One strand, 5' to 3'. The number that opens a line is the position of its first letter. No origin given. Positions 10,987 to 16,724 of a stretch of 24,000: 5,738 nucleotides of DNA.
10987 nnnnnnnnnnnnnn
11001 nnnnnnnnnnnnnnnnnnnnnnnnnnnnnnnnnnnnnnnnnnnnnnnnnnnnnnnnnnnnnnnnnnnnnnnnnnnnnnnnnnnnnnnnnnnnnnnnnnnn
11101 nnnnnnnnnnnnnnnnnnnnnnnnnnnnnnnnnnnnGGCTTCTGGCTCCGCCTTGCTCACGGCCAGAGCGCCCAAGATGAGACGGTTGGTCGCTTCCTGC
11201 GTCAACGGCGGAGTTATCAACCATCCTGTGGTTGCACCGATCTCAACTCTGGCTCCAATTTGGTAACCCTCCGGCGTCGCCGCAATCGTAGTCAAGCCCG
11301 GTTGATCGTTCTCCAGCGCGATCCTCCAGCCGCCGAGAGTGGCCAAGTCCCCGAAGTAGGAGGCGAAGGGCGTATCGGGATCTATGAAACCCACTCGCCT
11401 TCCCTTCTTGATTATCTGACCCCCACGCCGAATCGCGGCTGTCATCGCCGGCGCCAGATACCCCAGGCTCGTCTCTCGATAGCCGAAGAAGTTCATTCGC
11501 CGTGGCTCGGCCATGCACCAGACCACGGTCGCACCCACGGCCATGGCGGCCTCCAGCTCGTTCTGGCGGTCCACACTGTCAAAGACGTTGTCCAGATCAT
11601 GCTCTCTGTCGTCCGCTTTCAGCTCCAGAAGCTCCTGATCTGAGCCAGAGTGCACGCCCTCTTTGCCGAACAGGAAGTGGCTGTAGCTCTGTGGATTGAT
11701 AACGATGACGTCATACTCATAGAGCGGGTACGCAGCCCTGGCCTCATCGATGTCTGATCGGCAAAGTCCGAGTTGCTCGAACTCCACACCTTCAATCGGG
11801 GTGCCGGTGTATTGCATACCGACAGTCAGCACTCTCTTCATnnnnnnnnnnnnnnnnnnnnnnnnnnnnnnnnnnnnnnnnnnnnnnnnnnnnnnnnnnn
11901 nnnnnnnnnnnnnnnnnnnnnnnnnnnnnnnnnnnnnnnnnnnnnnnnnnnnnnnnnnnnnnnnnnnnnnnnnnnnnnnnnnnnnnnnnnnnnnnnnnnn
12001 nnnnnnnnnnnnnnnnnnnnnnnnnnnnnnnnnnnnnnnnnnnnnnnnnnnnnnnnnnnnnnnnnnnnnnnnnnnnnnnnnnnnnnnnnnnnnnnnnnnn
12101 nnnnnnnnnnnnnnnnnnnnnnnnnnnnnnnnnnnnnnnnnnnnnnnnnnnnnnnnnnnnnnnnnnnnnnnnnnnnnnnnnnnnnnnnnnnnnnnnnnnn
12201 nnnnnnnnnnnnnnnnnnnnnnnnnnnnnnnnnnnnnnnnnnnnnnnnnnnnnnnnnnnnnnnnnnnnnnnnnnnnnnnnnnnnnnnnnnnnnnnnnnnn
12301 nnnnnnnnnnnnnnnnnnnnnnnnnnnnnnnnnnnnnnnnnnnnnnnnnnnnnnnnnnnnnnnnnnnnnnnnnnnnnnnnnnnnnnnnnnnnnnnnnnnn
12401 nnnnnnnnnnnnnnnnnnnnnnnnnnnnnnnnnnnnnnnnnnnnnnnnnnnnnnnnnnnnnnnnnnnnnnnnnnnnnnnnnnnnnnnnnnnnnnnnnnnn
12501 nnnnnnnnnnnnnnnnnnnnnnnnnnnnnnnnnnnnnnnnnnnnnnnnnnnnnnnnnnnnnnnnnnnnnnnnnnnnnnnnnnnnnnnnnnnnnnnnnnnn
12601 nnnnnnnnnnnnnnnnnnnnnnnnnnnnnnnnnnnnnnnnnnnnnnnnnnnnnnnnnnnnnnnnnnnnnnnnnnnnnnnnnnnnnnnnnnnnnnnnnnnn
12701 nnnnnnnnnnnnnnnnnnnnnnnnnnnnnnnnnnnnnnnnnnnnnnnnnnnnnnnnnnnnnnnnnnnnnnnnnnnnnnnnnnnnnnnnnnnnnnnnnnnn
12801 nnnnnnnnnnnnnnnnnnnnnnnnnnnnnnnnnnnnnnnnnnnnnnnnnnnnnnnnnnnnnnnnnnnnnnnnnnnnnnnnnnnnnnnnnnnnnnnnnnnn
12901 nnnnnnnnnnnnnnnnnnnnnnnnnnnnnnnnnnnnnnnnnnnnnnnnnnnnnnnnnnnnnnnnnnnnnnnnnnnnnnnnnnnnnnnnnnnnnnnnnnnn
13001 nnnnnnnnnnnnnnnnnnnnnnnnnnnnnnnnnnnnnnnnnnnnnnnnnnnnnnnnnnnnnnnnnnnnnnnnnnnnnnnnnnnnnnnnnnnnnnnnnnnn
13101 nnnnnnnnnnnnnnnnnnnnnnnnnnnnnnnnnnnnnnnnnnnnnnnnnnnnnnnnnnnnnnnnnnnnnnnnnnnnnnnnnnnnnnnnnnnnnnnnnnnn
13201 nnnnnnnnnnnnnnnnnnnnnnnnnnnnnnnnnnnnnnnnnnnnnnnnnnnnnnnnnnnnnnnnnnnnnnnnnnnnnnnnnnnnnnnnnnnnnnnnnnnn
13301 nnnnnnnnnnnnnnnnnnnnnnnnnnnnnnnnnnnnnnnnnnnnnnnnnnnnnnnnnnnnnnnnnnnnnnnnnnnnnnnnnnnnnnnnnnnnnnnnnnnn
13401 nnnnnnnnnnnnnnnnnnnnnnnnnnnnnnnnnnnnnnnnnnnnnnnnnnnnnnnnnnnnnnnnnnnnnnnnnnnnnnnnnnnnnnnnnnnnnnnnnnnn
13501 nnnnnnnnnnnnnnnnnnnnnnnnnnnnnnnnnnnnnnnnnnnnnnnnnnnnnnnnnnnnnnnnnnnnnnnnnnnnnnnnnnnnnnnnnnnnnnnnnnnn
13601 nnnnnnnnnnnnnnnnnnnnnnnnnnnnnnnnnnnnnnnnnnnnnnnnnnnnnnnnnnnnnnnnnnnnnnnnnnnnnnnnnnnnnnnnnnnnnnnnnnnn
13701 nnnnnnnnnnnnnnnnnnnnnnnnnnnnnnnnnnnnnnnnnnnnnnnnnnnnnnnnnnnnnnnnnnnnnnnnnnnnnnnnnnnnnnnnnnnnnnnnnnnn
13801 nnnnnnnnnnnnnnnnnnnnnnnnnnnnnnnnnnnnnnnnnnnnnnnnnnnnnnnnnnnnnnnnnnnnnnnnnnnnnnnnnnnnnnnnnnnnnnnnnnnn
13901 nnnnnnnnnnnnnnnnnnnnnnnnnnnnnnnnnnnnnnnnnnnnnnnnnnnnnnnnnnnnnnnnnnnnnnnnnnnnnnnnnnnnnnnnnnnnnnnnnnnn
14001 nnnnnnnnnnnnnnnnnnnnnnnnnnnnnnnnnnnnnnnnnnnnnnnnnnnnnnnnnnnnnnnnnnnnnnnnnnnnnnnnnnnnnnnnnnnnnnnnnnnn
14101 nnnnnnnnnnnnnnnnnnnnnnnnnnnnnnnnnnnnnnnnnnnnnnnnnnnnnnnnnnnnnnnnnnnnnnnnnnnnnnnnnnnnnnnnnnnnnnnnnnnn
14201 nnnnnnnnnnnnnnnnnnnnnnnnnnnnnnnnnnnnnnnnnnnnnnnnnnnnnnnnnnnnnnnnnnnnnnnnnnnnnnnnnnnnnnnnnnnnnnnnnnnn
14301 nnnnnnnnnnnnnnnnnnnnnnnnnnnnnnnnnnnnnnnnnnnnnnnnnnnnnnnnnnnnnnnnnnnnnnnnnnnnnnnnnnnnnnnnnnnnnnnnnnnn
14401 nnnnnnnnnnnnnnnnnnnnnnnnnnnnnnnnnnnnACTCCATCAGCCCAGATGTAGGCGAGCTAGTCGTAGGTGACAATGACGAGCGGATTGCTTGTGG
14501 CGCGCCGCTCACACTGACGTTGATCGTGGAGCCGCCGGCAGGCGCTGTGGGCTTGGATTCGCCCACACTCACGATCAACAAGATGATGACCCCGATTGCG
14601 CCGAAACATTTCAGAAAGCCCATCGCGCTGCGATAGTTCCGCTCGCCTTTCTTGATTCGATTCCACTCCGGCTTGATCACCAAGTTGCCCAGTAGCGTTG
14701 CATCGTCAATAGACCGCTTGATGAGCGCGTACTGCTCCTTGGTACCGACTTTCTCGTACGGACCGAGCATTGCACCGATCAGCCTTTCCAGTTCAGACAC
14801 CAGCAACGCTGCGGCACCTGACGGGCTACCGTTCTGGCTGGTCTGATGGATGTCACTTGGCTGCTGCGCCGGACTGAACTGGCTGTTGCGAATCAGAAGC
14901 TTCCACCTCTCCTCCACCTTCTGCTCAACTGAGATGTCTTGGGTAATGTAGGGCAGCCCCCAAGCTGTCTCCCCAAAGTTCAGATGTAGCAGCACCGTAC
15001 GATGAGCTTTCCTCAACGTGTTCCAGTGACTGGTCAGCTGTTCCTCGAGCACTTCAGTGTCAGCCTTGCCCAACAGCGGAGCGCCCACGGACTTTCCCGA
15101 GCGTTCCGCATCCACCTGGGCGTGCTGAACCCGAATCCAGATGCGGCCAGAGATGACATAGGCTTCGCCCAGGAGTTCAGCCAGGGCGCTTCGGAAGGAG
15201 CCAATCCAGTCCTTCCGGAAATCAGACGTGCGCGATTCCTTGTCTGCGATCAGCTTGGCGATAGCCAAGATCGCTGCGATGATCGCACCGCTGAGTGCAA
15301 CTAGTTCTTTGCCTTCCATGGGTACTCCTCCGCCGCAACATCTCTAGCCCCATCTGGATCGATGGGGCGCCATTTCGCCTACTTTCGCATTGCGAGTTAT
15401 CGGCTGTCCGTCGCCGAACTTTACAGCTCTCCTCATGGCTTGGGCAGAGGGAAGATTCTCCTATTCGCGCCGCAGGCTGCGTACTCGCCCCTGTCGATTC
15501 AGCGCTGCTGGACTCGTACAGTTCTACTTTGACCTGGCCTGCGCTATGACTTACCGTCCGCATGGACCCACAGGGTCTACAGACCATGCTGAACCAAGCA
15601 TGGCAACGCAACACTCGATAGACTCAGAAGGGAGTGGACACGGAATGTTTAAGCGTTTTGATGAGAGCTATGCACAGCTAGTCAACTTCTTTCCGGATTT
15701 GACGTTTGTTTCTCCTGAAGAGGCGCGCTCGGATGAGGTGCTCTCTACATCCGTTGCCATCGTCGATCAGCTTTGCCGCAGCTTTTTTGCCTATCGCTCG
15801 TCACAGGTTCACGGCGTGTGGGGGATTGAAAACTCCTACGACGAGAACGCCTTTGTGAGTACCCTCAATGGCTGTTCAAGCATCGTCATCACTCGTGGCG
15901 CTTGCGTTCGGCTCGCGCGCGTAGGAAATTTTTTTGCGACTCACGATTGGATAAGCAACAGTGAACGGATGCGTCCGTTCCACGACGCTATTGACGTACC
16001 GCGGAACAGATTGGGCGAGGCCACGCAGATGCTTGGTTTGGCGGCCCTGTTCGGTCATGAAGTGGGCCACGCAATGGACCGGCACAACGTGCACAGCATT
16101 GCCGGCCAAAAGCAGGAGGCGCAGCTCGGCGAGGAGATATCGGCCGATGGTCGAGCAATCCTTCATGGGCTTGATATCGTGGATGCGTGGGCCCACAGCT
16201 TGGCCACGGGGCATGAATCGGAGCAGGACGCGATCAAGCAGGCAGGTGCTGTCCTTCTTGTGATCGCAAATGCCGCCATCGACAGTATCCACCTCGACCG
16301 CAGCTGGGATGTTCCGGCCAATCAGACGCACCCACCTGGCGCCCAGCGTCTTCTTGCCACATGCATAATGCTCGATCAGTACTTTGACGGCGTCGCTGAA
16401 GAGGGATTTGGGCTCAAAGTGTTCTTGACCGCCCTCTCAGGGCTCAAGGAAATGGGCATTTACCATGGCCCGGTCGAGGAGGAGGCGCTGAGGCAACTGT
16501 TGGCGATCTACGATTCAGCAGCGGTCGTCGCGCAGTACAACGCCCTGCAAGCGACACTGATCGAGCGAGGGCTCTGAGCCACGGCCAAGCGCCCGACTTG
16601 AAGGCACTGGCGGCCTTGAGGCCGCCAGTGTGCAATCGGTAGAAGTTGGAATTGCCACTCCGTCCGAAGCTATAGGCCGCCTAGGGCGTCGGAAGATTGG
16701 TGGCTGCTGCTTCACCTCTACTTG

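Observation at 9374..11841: Translationally coupled TIR + HEPN two-gene operon: candidate Thoeris-like system with an RNase effector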

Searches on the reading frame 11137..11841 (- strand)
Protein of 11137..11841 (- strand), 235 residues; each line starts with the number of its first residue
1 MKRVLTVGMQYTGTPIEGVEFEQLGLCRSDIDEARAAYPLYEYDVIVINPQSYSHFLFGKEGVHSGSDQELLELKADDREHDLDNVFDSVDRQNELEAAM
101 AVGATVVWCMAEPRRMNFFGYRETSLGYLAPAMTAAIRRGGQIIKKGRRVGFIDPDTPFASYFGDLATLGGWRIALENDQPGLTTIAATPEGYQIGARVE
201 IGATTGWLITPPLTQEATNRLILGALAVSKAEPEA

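Call 57: search_protein_families(library=pfam, alignment_id=A4, max_evalue=10)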
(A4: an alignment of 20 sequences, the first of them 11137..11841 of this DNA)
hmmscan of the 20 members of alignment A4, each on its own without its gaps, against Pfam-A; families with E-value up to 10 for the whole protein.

A. member 1, window:11137-11841:- (235 aa): 1 family
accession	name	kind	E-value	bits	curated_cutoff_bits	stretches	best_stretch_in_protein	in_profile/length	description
PF06451.17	Moricin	-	0.17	12.1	27.6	1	134-149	28-43/62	Moricin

B. families by the number of members that match (of 20 scanned): 5 families
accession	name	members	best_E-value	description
PF00798.23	Arena_glycoprot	1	0.015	Arenavirus glycoprotein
PF24265.1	DUF7466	1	0.13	Family of unknown function (DUF7466)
PF10506.14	USHBP1_PDZ-bd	1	0.14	Harmonin-binding protein USHBP1, PDZ-binding domain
PF06451.17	Moricin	1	0.17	Moricin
PF02344.20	Myc-LZ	1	0.19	Myc leucine zipper domain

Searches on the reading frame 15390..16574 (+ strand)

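Call 10: search_protein_families(library=pfam, proteins=[window:15390-16574:+], max_evalue=0.01)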
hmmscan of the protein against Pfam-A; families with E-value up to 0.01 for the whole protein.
window:15390-16574:+ (395 aa): 1 family
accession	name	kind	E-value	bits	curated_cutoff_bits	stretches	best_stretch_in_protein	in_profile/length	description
PF01435.24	Peptidase_M48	-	0.00014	22.2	20.3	1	145-240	29-88/186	Peptidase family M48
